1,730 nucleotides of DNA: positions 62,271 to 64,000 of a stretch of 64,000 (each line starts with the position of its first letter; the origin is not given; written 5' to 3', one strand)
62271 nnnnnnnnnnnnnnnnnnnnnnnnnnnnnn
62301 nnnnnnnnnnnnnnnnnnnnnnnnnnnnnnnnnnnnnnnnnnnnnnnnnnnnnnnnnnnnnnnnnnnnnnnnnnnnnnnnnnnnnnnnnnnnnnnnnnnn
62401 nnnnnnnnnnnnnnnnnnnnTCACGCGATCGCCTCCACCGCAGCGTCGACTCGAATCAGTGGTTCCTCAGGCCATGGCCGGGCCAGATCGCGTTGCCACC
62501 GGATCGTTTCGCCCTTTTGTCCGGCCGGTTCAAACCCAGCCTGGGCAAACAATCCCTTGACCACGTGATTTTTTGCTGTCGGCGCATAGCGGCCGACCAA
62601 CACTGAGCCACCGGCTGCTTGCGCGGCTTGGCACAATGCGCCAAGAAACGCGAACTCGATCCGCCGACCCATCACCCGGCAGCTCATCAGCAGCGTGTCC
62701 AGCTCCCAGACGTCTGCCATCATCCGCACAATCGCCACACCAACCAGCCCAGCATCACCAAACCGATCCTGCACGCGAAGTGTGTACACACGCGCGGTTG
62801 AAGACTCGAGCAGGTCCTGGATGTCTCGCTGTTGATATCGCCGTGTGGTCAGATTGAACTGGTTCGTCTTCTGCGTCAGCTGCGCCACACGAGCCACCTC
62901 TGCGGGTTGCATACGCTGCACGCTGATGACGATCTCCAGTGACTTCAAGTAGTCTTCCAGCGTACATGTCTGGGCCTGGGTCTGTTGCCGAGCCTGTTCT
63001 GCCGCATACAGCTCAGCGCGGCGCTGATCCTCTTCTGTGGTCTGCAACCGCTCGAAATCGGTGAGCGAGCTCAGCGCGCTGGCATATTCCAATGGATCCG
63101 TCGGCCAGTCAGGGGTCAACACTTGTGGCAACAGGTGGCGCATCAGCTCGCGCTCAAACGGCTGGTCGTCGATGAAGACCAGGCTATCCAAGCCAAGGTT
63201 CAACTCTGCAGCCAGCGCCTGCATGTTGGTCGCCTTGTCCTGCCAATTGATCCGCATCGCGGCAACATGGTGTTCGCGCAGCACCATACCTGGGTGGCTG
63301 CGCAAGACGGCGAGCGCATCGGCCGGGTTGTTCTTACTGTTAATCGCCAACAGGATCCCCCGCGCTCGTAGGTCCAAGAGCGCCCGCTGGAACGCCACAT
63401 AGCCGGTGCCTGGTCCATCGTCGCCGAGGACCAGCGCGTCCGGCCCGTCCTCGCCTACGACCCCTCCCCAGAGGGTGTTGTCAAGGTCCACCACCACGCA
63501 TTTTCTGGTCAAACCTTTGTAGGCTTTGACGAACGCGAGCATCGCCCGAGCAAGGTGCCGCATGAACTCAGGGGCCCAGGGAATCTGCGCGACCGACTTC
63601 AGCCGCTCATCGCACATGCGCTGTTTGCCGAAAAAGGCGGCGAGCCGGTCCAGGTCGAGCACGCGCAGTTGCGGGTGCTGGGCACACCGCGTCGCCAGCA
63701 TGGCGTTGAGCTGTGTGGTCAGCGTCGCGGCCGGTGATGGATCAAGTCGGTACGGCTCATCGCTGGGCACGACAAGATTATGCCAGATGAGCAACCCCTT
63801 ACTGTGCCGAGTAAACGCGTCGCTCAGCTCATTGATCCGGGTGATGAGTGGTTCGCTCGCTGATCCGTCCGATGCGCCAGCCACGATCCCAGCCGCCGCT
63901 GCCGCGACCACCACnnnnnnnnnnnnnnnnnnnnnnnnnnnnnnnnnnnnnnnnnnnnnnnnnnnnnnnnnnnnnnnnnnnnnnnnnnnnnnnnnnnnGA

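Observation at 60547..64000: FkbH-like + ACP + GNAT + CE4 module at the cluster's upstream end suggests ACP-dependent acyl (glyceroyl-type) decoration of a sugar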

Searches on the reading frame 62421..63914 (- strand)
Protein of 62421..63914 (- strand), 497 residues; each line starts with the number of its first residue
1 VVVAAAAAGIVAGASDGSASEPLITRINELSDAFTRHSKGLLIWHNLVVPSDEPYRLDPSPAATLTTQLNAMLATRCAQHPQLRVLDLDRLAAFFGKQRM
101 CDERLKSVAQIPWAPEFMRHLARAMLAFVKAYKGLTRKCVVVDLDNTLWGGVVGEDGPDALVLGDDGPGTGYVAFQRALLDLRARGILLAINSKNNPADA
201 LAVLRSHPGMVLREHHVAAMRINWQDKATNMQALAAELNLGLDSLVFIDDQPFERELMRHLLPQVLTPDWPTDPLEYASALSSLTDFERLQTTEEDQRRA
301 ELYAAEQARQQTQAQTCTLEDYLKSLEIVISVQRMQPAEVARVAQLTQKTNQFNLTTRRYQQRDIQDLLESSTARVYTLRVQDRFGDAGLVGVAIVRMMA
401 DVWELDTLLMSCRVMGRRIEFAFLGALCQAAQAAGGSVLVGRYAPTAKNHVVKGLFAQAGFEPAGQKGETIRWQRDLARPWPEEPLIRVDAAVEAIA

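Call 3: search_protein_families(library=pfam, proteins=[window:62421-63914:-], max_evalue=0.01)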
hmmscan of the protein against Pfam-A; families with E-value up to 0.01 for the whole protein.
window:62421-63914:- (497 aa): 0 families

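Call 4: search_protein_families(library=ncbifam, proteins=[window:62421-63914:-], max_evalue=0.01)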
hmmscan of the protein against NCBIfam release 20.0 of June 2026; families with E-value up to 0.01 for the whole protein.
window:62421-63914:- (497 aa): 2 families
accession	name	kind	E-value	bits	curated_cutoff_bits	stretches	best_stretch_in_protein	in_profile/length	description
TIGR01686.1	FkbH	subfamily_domain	6.2e-92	308.2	146.65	1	136-462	2-320/323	FkbH domain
TIGR01681.1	HAD-SF-IIIC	subfamily_domain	1.5e-17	64.7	35.75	1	138-259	1-129/132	HAD-IIIC family phosphatase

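Call 6: search_solved_structures(query=window:62421-63914:-, max_evalue=0.01, show_alignments=2)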
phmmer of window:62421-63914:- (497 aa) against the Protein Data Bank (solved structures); distinct sequences matched with E-value up to 0.01: 1.
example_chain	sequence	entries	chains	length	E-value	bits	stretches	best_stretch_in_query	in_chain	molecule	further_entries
3slr_A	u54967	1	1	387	9.3e-41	143.3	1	66-293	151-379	uncharacterized protein BF1531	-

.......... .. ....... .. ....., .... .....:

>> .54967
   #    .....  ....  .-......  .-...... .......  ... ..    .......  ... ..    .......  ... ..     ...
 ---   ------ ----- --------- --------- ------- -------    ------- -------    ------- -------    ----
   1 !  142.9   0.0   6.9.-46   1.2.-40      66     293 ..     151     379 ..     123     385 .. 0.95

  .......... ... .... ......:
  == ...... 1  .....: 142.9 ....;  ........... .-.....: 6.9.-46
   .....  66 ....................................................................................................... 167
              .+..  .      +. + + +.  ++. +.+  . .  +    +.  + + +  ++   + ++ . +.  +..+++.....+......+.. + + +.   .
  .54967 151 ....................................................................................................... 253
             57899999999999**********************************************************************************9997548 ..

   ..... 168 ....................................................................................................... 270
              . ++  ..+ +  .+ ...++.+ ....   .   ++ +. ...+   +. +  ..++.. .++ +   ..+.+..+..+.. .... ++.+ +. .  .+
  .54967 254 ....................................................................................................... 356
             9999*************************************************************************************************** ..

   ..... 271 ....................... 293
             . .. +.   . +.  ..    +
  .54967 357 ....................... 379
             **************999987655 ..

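Call 8: find_homologous_proteins(query=window:62421-63914:-)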
Query window:62421-63914:- (497 aa): 7990 proteins with E <= 0.001 among 8000 candidates; the best 120 are listed.
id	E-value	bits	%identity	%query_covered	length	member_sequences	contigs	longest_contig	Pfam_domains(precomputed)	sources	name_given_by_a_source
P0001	0.0e+0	1107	100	100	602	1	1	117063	PF21211.4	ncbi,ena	-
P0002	9.2e-172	590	58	93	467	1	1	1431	-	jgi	jgi:FkbH-like protein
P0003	2.6e-133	463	51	89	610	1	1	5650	PF21211.4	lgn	-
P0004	1.4e-132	461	46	95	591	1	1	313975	PF21211.4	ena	-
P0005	5.6e-132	459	47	95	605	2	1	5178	-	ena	-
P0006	8.4e-132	458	46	96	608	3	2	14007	PF21211.4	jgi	jgi:FkbH-like protein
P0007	3.9e-131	456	47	95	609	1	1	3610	PF21211.4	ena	-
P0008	1.0e-130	455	44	96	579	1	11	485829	PF21211.4,PF03031.25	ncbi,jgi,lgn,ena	ncbi:MAG: HAD-IIIC family phosphatase [Sedimentisphaerales bacterium]|jgi:FkbH-like protein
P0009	1.1e-130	455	48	94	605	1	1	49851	-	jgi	jgi:FkbH-like protein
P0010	1.3e-129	451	50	89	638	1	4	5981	PF21211.4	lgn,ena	-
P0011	4.7e-129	449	44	93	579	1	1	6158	PF21211.4,PF03031.25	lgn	-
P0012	6.1e-129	449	48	92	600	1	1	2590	PF21211.4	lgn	-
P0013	1.3e-128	448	44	91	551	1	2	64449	PF21211.4,PF03031.25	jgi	jgi:FkbH-like protein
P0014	2.1e-128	447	44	97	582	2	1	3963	PF21211.4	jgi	-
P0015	2.3e-128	447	46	94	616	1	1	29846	PF21211.4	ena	-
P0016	3.1e-128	447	44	93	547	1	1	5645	PF21211.4,PF03031.25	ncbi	ncbi:MAG: HAD-IIIC family phosphatase, partial [Sedimentisphaerales bacterium]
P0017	4.0e-128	446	44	93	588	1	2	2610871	PF21211.4,PF03031.25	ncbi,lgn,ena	-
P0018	6.1e-128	446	50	91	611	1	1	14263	PF21211.4,PF13472.13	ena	-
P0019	1.0e-127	445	46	98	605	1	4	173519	PF21211.4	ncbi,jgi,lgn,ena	-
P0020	1.6e-127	444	51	88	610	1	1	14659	PF21211.4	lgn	-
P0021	1.7e-127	444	50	96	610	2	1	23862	PF21211.4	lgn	-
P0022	2.2e-127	444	45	97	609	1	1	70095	PF21211.4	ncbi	-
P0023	4.4e-127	443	46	91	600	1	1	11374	PF21211.4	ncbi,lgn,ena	-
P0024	1.0e-126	442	47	98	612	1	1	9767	PF21211.4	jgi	jgi:FkbH-like protein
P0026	1.8e-126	441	44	93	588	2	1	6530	PF21211.4,PF03031.25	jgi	jgi:FkbH-like protein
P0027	2.0e-126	441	46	91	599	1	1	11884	PF21211.4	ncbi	-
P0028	3.5e-126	440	44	93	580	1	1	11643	PF21211.4,PF03031.25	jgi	jgi:FkbH-like protein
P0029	4.8e-126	439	46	99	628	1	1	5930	PF21211.4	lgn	-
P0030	5.3e-126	439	47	93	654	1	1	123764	PF12689.14,PF21211.4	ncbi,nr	ncbi:MAG: HAD-IIIC family phosphatase [Gemmatimonadetes bacterium]|nr:HAD-IIIC family phosphatase [G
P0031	6.8e-126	439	45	98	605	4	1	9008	PF21211.4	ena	-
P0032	8.5e-126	439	43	93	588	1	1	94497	PF21211.4,PF03031.25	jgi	jgi:FkbH-like protein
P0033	1.4e-125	438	42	95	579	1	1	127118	PF21211.4,PF00702.33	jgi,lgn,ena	-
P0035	3.5e-125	437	43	93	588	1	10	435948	PF21211.4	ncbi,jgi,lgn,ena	jgi:FkbH-like protein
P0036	4.2e-125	436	45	98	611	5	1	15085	PF21211.4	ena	-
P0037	4.5e-125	436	44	90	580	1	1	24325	PF21211.4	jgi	jgi:FkbH-like protein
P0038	8.4e-125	435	44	91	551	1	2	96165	PF21211.4,PF00702.33,PF03031.25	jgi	jgi:FkbH-like protein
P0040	2.0e-124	434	46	92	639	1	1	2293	PF21211.4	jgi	jgi:FkbH-like protein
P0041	4.0e-124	433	45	92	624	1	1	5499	PF21211.4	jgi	-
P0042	6.9e-124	432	43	92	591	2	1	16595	PF21211.4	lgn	-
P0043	7.5e-124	432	45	95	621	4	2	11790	PF21211.4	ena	-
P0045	1.1e-123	432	46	92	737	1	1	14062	PF21211.4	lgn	-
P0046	1.3e-123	431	43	94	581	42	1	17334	PF21211.4,PF03031.25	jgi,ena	-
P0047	2.6e-123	430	43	94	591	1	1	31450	PF21211.4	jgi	jgi:FkbH-like protein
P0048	4.1e-123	430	43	91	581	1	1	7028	PF21211.4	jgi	jgi:FkbH-like protein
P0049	4.2e-123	430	46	88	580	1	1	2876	PF21211.4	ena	-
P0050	7.0e-123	429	45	92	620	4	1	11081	PF21211.4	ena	-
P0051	7.3e-123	429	43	91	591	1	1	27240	PF21211.4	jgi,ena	-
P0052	7.4e-123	429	44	92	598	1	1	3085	PF21211.4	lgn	-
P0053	1.2e-122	428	44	95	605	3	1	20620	PF21211.4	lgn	-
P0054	1.6e-122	428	43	93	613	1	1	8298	PF21211.4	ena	-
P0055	2.0e-122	427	44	90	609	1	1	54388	PF21211.4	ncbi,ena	-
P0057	2.0e-122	427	45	93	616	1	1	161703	PF21211.4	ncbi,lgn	-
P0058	2.7e-122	427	49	93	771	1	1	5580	PF21211.4,PF07719.24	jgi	jgi:FkbH-like protein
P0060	3.5e-122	427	51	79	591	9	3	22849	PF21211.4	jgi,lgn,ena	-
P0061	5.4e-122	426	44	94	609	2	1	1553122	PF21211.4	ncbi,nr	ncbi:MAG: HAD-IIIC family phosphatase [Candidatus Thorarchaeota archaeon]|nr:HAD-IIIC family phospha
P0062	6.8e-122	426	43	93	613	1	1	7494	PF21211.4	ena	-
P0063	7.0e-122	426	42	94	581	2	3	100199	PF21211.4,PF03031.25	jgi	jgi:FkbH-like protein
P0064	7.3e-122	426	44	94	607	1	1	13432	PF21211.4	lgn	-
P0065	8.9e-122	425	45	92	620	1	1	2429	PF21211.4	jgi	-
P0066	1.1e-121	425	47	91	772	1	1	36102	PF21211.4,PF13414.13,PF13428.13,PF07719.24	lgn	-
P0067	1.5e-121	425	47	91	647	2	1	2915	PF21211.4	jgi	jgi:FkbH-like protein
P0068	2.0e-121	424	44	90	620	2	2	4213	PF21211.4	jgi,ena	-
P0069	2.6e-121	424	44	93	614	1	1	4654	PF12689.14,PF21211.4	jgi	jgi:FkbH-like protein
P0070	2.8e-121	424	47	91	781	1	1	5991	PF21211.4,PF13432.13,PF13428.13,PF07719.24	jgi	jgi:FkbH-like protein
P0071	3.3e-121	423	50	84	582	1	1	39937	PF21211.4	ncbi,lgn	ncbi:MAG: HAD-IIIC family phosphatase [Bryobacteraceae bacterium]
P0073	4.5e-121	423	46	90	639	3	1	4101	PF21211.4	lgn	-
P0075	5.2e-121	423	45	90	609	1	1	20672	PF21211.4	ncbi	-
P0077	7.6e-121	422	42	93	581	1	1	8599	PF21211.4,PF00702.33,PF03031.25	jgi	jgi:FkbH-like protein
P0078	9.5e-121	422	44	90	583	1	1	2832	PF21211.4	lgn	-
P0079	1.3e-120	421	43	93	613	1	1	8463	PF21211.4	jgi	jgi:FkbH-like protein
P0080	1.3e-120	421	44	94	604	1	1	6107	PF21211.4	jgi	-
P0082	2.1e-120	421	47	92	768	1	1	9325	PF21211.4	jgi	jgi:FkbH-like protein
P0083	2.7e-120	420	46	91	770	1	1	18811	PF21211.4,PF00515.35,PF13424.13,PF13428.13,PF07719.24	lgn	-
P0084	2.9e-120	420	44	96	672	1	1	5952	PF21211.4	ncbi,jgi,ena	jgi:FkbH-like protein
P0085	3.0e-120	420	43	95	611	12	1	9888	PF21211.4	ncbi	ncbi:MAG: HAD-IIIC family phosphatase [Candidatus Thorarchaeota archaeon]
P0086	3.6e-120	420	46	93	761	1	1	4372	PF21211.4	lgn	-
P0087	3.6e-120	420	47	92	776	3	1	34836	PF14559.13,PF21211.4,PF13432.13,PF07719.24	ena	-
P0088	4.2e-120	420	47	91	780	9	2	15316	PF21211.4,PF13414.13,PF13432.13,PF13181.13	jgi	jgi:FkbH-like protein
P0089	5.6e-120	419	42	94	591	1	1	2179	PF21211.4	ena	-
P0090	5.8e-120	419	43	93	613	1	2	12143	PF21211.4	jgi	-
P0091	5.9e-120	419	43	93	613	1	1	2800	PF21211.4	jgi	jgi:FkbH-like protein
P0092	5.9e-120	419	43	93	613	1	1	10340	PF21211.4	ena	-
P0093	7.4e-120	419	45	94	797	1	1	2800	PF14559.13,PF21211.4,PF13432.13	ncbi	-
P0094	8.9e-120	419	46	92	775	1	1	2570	PF21211.4,PF13432.13,PF00583.32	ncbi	-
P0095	1.1e-119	418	43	92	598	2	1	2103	PF21211.4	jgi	jgi:FkbH-like protein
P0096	1.3e-119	418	46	92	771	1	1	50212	PF14559.13,PF21211.4,PF13176.13,PF13432.13,PF13428.13,PF07719.24,PF13174.13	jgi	jgi:FkbH-like protein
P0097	1.4e-119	418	43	94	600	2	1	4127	PF12689.14,PF21211.4,PF00583.32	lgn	-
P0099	2.6e-119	417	48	89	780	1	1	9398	PF21211.4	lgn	-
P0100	2.6e-119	417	45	93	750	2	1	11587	PF14559.13,PF21211.4,PF00702.33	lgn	-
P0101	3.2e-119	417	41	93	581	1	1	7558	PF21211.4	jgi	jgi:FkbH-like protein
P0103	4.7e-119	416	43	87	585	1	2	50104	PF21211.4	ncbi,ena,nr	ncbi:MAG: HAD family hydrolase [Phycisphaerae bacterium]|nr:HAD family hydrolase [Phycisphaerae bact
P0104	4.7e-119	416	45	92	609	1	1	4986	PF21211.4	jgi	jgi:FkbH-like protein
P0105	4.8e-119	416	46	88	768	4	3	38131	PF14559.13,PF21211.4,PF13176.13,PF13432.13,PF13428.13,PF13181.13,PF07719.24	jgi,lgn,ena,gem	-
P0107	5.3e-119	416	47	89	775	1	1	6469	PF21211.4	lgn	-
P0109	6.3e-119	416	48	85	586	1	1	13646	PF21211.4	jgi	jgi:FkbH-like protein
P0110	6.3e-119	416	42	93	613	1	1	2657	PF21211.4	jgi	jgi:FkbH-like protein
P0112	6.4e-119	416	47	92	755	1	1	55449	PF21211.4,PF13432.13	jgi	jgi:FkbH-like protein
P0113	7.3e-119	416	49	81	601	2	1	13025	PF21211.4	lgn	-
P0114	7.9e-119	416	43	92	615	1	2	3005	PF21211.4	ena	-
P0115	8.7e-119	415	42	93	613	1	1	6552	PF21211.4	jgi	jgi:FkbH-like protein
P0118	1.8e-118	414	47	92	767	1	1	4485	PF21211.4,PF13414.13,PF13432.13,PF13428.13,PF07719.24,PF00583.32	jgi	jgi:FkbH-like protein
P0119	2.1e-118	414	43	93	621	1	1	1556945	PF21211.4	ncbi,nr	ncbi:MAG: HAD family hydrolase [Candidatus Bathyarchaeum sp.]|nr:MAG: HAD family hydrolase [Candidat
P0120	2.2e-118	414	43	93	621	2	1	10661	PF21211.4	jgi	jgi:FkbH-like protein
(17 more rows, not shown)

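Call 9: find_encoding_contigs(protein=P0001, flank=10000, max_places=3)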
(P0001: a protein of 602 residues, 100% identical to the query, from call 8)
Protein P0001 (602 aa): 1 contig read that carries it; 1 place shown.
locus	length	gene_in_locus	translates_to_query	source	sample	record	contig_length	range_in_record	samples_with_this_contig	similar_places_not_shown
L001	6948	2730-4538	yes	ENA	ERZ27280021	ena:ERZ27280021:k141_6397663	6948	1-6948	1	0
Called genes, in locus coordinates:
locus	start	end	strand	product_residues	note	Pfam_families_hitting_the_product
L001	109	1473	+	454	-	PF02366:PMT (weak), PF13231:PMT_2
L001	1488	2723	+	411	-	PF01575:MaoC_dehydratas, PF00106:adh_short, PF23441:SDR (weak), PF08659:KR, PF13561:adh_short_C2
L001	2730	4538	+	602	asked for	PF21211:FkbH_N (faint)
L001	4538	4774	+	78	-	-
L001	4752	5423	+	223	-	PF13508:Acetyltransf_7 (faint), PF00583:Acetyltransf_1 (faint)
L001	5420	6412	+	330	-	PF01522:Polysacc_deac_1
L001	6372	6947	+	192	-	?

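Call 15: search_protein_families(library=pfam, proteins=[L001:109-1473:+, L001:1488-2723:+, P0001], max_evalue=0.01)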
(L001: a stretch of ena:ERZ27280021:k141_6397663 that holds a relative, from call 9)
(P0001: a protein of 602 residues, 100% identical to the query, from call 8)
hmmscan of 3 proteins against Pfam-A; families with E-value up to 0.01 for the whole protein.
L001:109-1473:+ (454 aa): 3 families
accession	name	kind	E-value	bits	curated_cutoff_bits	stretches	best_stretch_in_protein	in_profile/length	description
PF13231.12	PMT_2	-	6.5e-16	59.4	26.1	1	78-232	3-155/160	Dolichyl-phosphate-mannose-protein mannosyltransferase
PF02366.24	PMT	-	7.5e-07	29.4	22.7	1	88-247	74-235/245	Dolichyl-phosphate-mannose-protein mannosyltransferase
PF20176.3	DUF6541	-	0.0032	16.3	29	1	70-242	152-338/646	Family of unknown function (DUF6541)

L001:1488-2723:+ (411 aa): 9 families
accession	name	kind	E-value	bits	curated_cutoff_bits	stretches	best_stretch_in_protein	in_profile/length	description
PF13561.12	adh_short_C2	-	2.4e-59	201.2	27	1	173-407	1-234/236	Enoyl-(Acyl carrier protein) reductase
PF00106.31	adh_short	-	1.5e-48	165.3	26.6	1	168-359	2-190/195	short chain dehydrogenase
PF01575.25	MaoC_dehydratas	-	2.8e-20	72.6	27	1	27-113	15-102/123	MaoC like domain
PF08659.16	KR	-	1.6e-12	48.2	22.6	1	169-280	3-116/180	KR domain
PF23441.1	SDR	-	3.1e-06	27.2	27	1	162-356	3-199/258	SDR-like rossmann domain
PF01370.27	Epimerase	-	0.00032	20.6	20.9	1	169-238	1-63/240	NAD dependent epimerase/dehydratase family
PF02272.25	DHHA1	-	0.0035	18.2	25.9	1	176-242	42-100/102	DHHA1 domain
PF03061.28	4HBT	-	0.005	17.6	20.6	0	84-115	28-59/79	Thioesterase superfamily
PF13452.11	FAS1_DH_region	-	0.0054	17.3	22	0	28-136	12-129/132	FAS1-like, dehydratase domain region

P0001 (602 aa): 2 families
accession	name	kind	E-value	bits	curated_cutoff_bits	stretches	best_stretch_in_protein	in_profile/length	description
PF21211.3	FkbH_N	-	6.8e-10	39.6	27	1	50-113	1-64/192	FkbH, N-terminal domain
PF08808.17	RES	-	0.00087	19.8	23.2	0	20-49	98-127/157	RES domain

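Call 16: search_protein_families(library=ncbifam, proteins=[L001:109-1473:+, L001:1488-2723:+, P0001], max_evalue=0.01)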
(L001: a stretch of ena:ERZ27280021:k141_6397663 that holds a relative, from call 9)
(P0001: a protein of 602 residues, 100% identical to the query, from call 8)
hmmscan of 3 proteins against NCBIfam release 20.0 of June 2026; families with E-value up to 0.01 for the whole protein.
L001:109-1473:+ (454 aa): 0 families

L001:1488-2723:+ (411 aa): 238 families (the best 25 are shown)
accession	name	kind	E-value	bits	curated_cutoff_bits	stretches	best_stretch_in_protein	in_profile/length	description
NF005559.1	PRK07231.1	subfamily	7.3e-65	218.9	215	1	165-409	3-248/249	glucose 1-dehydrogenase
NF009466.0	PRK12826.1-2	subfamily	5.5e-59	199.6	222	1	167-410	4-246/248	3-oxoacyl-ACP reductase FabG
NF006393.0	PRK08642.1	equivalog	4e-55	187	292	1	165-410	5-253/254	3-oxoacyl-ACP reductase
NF004198.0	PRK05653.1-3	equivalog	6.5e-55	186.3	296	1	166-410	7-248/248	3-oxoacyl-ACP reductase FabG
NF005853.0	PRK07774.1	equivalog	4.6e-54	183.4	303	1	163-410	3-248/250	SDR family oxidoreductase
NF005446.0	PRK07035.1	equivalog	4.3e-53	180.2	373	1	162-409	7-254/255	SDR family oxidoreductase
NF004818.0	PRK06172.1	equivalog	5.1e-53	180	336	1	163-409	4-251/253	SDR family oxidoreductase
TIGR01830.1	3oxo_ACP_reduc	equivalog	1.6e-52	178.6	297.75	1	170-407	2-237/239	3-oxoacyl-[acyl-carrier-protein] reductase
NF005469.0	PRK07063.1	equivalog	6.4e-52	176.6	306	1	162-409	3-255/260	SDR family oxidoreductase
NF052558.1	MBtsdlDhBudC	equivalog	3.7e-51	174.1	270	1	167-408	4-241/250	meso-2,3-butanediol dehydrogenase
NF004777.0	PRK06123.1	equivalog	4.6e-51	173.7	383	1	166-407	3-248/249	SDR family oxidoreductase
NF053701.1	CsHdxCHCADhChcB2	equivalog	1.4e-50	172.1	350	1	166-409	3-243/245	cis-4-hydroxycyclohexanecarboxylate dehydrogenase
NF005400.0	PRK06947.1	equivalog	3.3e-50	170.7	367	1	166-407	6-251/252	SDR family oxidoreductase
NF005681.0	PRK07478.1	subfamily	7.9e-50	169.6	267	1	163-408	3-249/254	SDR family oxidoreductase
NF005975.0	PRK08063.1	equivalog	5.7e-49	166.7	328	1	167-410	5-248/250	enoyl-[acyl-carrier-protein] reductase FabL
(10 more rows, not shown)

P0001 (602 aa): 2 families
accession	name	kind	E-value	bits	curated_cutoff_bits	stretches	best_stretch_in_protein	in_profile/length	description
TIGR01686.1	FkbH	subfamily_domain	1e-91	307.4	146.65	1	241-567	2-320/323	FkbH domain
TIGR01681.1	HAD-SF-IIIC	subfamily_domain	2e-17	64.2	35.75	1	243-364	1-129/132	HAD-IIIC family phosphatase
